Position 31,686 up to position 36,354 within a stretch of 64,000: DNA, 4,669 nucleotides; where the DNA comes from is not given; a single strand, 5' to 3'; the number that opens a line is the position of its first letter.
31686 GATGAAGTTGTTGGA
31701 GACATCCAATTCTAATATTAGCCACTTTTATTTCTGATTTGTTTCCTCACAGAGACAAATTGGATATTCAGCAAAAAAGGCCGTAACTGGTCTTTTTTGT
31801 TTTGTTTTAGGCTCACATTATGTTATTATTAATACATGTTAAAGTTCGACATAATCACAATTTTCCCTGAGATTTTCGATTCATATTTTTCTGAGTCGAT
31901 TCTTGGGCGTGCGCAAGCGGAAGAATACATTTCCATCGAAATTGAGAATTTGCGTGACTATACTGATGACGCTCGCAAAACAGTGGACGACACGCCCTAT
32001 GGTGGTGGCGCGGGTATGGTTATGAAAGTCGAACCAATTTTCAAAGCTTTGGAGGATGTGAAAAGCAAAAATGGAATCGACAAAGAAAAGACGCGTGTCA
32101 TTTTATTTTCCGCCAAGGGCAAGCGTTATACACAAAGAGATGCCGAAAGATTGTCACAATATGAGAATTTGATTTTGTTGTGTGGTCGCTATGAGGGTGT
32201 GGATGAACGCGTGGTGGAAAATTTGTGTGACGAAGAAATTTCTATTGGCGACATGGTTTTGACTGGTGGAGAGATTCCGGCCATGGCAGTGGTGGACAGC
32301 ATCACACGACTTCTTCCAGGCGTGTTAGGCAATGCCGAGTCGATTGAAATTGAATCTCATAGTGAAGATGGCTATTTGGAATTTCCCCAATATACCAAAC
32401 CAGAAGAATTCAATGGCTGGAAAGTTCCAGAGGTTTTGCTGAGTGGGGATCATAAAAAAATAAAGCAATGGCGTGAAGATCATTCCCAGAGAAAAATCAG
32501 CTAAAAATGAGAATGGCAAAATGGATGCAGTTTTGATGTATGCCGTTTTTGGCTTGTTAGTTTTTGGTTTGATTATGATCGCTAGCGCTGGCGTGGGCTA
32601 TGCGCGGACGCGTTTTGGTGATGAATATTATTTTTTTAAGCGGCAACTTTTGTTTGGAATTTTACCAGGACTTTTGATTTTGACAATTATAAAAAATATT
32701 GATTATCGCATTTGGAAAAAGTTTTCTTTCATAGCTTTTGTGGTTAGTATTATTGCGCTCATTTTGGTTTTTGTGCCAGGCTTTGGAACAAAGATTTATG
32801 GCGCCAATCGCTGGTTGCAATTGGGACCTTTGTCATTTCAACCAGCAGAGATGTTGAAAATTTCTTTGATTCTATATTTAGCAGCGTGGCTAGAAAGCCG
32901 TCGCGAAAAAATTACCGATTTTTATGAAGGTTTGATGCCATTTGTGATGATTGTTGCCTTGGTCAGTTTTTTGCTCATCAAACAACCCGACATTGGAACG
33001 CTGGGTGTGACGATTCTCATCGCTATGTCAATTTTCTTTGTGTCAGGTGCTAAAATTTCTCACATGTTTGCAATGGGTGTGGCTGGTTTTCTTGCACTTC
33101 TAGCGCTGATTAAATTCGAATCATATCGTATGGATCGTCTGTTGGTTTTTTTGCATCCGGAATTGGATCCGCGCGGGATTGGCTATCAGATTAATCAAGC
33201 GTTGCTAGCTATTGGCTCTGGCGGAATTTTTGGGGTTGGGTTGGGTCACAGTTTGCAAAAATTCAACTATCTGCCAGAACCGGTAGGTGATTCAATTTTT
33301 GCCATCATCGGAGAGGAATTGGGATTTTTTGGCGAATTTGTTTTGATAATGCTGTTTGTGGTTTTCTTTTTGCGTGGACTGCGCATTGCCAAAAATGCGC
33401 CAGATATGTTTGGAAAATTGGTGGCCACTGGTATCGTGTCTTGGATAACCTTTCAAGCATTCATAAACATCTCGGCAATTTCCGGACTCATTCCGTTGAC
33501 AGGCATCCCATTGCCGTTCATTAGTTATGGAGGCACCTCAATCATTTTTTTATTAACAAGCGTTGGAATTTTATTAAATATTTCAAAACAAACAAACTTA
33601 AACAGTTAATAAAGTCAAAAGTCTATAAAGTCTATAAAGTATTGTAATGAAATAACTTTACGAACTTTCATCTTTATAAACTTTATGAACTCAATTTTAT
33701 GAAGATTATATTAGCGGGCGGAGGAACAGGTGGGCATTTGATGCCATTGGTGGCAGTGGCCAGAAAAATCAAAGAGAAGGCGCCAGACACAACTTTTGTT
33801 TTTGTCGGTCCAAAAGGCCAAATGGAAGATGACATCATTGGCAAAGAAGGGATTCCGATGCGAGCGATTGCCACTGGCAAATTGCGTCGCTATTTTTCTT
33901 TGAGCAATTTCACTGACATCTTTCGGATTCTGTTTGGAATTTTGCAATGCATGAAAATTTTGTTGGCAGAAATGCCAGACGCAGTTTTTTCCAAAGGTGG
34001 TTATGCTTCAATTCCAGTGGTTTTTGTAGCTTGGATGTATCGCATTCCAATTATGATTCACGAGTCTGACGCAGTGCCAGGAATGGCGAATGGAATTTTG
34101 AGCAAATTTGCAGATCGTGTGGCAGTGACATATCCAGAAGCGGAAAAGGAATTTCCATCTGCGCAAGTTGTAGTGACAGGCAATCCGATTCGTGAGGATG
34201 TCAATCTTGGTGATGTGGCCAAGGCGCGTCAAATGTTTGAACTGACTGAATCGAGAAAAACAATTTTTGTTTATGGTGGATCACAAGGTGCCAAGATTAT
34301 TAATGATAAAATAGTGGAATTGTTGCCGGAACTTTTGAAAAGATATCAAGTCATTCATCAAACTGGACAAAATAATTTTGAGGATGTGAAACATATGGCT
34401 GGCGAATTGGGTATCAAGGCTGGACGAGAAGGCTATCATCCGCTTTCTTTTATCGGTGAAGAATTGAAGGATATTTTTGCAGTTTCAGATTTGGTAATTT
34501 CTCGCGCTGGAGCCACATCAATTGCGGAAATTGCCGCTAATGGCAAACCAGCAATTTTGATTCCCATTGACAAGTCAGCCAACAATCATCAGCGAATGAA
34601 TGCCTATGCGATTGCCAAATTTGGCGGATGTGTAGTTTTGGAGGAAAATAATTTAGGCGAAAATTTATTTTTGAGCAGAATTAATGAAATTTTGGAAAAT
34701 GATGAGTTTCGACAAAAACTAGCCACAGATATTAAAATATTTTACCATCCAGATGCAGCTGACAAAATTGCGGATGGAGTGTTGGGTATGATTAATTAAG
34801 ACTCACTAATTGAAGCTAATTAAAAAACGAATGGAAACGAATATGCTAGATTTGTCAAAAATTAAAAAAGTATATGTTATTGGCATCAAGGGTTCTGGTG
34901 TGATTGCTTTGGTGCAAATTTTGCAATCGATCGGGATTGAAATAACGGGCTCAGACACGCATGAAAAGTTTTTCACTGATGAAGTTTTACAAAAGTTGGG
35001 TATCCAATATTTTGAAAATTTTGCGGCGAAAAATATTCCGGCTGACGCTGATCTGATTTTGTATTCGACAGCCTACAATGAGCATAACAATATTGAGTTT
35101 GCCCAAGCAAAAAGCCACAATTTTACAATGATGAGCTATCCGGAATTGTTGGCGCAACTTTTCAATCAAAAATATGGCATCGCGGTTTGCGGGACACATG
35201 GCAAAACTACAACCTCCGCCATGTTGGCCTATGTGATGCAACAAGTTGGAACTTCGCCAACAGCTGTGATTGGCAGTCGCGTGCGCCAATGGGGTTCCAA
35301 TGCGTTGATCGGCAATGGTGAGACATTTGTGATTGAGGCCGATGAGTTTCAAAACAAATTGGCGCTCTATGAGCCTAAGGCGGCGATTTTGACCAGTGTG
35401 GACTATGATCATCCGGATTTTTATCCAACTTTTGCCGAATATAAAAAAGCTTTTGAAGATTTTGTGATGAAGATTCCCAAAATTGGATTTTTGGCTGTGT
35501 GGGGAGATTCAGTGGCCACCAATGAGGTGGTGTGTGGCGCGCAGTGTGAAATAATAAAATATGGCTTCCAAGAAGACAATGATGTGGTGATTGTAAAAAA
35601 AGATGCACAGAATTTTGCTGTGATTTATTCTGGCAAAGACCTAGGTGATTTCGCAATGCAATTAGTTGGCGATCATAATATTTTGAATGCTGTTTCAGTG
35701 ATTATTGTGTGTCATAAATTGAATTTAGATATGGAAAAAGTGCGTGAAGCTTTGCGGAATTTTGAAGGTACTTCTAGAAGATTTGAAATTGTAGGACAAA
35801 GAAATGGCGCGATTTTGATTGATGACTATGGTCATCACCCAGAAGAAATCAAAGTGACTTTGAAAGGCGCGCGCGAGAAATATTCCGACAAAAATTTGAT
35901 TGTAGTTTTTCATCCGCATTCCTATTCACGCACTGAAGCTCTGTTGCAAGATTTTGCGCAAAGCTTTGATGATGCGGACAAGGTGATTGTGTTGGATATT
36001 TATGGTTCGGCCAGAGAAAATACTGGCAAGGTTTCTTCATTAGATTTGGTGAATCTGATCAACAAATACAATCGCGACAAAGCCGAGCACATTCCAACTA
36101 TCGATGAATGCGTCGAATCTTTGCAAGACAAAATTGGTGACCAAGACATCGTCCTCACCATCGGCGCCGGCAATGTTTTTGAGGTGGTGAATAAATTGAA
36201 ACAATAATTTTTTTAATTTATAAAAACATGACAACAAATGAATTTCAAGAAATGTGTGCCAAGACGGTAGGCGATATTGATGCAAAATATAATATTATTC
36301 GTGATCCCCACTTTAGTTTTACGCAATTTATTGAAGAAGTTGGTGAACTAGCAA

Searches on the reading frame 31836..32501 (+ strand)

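Call 24: search_protein_families(library=pfam, proteins=[window:31836-32501:+], max_evalue=0.00001)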
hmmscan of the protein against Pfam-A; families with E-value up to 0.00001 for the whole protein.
window:31836-32501:+ (222 aa): 1 family
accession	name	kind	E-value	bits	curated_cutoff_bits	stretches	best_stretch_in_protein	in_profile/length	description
PF01746.26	tRNA_m1G_MT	-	2.2e-64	217.3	27.3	1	24-220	2-189/195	tRNA (Guanine-1)-methyltransferase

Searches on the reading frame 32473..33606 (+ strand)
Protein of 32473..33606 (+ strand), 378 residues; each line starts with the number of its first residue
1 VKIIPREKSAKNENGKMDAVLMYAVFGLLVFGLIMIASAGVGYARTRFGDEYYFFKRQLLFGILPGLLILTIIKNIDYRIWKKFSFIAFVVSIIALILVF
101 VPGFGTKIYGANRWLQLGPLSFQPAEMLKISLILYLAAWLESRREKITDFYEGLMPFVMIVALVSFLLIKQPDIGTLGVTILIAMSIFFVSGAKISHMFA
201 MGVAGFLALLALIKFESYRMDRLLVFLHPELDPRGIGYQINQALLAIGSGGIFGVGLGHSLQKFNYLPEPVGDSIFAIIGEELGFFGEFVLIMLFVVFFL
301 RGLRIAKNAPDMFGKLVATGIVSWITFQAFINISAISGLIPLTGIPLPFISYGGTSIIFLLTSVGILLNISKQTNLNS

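Call 24: search_protein_families(library=pfam, proteins=[window:32473-33606:+], max_evalue=0.00001)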
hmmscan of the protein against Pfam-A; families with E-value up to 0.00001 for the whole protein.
window:32473-33606:+ (378 aa): 1 family
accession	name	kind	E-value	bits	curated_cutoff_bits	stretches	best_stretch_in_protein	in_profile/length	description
PF01098.24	FTSW_RODA_SPOVE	-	3.5e-106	355.6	26.4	1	21-375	3-355/356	Cell cycle protein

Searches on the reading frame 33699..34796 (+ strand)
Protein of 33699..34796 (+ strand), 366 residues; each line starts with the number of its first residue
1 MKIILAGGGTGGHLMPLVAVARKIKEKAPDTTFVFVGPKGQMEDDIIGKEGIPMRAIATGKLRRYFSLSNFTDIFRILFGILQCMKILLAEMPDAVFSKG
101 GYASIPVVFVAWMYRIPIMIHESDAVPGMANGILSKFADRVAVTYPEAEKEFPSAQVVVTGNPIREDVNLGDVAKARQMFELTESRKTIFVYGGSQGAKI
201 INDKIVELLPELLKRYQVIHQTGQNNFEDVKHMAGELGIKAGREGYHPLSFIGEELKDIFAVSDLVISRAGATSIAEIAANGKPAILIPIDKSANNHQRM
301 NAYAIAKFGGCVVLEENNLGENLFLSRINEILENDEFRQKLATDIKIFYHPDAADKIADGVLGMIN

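Call 25: search_protein_families(library=pfam, proteins=[window:33699-34796:+], max_evalue=0.00001)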
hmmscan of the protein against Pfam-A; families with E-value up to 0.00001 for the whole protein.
window:33699-34796:+ (366 aa): 2 families
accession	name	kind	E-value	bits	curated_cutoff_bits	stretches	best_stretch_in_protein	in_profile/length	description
PF04101.22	Glyco_tran_28_C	-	2.2e-36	125.8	22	1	188-355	1-164/166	Glycosyltransferase family 28 C-terminal domain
PF03033.26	Glyco_transf_28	-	3.8e-36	124.6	26.2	1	3-142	1-138/139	Glycosyltransferase family 28 N-terminal domain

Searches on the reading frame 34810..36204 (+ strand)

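Call 25: search_protein_families(library=pfam, proteins=[window:34810-36204:+], max_evalue=0.00001)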
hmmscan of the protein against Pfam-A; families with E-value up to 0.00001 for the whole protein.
window:34810-36204:+ (465 aa): 3 families
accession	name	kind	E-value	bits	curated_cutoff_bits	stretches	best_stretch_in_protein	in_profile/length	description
PF08245.18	Mur_ligase_M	-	7.5e-24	85.2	24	1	126-300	1-199/200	Mur ligase middle domain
PF02875.26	Mur_ligase_C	-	1.7e-22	81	28.4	1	323-454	1-127/127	Mur ligase, glutamate ligase domain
PF01225.30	Mur_ligase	-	2.1e-13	50.9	21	1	21-122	2-95/95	Mur ligase family, catalytic domain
